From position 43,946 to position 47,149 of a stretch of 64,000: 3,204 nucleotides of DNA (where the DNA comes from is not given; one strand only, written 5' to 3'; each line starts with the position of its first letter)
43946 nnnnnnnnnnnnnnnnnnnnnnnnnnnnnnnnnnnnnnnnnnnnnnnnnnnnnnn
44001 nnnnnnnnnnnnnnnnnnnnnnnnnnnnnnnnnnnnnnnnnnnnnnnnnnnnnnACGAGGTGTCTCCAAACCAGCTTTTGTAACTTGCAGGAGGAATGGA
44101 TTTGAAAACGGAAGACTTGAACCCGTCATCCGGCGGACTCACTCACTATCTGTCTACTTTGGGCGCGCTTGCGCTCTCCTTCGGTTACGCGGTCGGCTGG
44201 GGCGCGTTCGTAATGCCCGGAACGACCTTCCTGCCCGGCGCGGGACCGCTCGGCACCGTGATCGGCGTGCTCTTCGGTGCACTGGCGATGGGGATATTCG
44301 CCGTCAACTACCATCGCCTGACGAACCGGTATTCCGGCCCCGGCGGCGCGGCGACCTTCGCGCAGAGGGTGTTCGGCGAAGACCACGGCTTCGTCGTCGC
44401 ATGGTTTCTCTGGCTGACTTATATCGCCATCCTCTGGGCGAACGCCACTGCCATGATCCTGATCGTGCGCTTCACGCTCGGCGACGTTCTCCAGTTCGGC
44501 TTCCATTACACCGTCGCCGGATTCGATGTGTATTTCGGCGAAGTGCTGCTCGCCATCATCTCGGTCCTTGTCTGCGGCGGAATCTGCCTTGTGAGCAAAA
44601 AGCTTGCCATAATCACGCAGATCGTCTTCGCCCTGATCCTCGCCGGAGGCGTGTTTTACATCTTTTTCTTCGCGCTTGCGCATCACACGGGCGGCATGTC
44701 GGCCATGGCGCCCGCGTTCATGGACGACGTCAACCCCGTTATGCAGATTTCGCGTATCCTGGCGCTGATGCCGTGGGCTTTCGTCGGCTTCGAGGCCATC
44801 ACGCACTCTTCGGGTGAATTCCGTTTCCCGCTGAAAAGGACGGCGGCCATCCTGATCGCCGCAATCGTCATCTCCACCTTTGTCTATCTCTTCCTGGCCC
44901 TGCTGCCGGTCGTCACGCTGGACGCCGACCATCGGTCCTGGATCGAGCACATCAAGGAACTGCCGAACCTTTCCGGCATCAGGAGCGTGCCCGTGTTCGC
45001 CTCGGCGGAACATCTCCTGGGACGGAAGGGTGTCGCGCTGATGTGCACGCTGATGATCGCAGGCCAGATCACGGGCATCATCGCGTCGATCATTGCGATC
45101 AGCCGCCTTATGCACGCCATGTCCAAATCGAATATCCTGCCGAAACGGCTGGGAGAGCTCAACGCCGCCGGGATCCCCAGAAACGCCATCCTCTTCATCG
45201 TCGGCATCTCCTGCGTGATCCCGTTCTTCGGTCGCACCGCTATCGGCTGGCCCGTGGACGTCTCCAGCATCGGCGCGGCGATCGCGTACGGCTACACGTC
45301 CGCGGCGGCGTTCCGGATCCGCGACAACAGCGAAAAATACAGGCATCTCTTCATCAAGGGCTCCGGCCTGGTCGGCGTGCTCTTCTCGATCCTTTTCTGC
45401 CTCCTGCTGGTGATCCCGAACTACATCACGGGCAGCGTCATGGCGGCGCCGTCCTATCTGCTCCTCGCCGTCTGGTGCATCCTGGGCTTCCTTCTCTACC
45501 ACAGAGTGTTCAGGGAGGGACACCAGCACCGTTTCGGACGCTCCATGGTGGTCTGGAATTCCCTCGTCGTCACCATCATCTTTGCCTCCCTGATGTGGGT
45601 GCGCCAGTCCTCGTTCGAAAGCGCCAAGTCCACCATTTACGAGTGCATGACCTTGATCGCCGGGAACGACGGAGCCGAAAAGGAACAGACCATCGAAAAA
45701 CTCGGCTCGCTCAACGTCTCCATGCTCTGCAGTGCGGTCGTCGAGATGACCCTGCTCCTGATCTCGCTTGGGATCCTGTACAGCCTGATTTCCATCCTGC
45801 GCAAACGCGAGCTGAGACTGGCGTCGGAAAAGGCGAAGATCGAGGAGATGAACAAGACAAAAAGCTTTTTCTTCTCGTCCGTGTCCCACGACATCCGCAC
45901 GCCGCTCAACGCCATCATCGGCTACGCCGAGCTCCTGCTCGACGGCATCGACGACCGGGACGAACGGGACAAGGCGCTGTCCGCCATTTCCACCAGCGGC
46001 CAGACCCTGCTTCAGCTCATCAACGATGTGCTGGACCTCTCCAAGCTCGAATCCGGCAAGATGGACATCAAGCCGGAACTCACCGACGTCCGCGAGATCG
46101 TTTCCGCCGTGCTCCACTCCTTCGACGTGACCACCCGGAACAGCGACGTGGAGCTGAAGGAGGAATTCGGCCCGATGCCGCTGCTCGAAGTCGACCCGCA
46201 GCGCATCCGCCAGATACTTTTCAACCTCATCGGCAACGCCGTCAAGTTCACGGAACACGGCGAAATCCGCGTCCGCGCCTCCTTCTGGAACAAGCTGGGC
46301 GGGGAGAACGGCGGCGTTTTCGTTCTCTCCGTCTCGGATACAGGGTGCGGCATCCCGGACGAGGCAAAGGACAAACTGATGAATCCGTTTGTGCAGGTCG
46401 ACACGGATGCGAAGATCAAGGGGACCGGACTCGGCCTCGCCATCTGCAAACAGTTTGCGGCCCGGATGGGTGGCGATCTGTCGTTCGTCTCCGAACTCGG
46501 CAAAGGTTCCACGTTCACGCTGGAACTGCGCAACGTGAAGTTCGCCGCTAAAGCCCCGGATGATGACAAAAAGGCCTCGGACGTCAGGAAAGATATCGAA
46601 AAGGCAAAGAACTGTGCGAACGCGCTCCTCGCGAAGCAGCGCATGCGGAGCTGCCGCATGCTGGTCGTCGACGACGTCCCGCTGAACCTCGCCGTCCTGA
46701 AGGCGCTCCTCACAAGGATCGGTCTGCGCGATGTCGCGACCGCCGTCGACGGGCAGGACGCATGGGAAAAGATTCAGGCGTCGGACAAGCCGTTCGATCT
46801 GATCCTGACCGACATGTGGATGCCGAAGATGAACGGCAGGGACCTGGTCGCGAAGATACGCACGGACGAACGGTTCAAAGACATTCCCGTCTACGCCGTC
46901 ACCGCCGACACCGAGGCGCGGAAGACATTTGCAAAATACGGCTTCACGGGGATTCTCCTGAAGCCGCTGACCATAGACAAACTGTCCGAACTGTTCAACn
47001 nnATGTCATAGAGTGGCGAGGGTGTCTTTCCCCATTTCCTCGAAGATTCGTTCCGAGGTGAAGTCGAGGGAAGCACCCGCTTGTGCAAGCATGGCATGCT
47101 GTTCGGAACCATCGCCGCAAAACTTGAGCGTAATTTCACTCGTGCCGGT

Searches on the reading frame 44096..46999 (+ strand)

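Call 45: search_protein_families(library=pfam, proteins=[window:44096-46999:+], max_evalue=0.001)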
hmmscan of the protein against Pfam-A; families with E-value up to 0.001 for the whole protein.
window:44096-46999:+ (968 aa): 5 families
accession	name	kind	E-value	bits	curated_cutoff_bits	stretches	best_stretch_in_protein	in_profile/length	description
PF13520.12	AA_permease_2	-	5.9e-28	98.4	27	1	19-442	1-408/427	Amino acid permease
PF02518.31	HATPase_c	-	3.8e-27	95.4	26.4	1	700-812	2-108/111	Histidine kinase-, DNA gyrase B-, and HSP90-like ATPase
PF00324.27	AA_permease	-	3.6e-24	85.7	24.6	1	26-446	4-424/470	Amino acid permease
PF00072.30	Response_reg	-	4.7e-21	75.5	30.2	1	856-965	2-108/111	Response regulator receiver domain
PF00512.31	HisKA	-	5.3e-21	74.9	26.9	1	589-654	2-66/66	His Kinase A (phospho-acceptor) domain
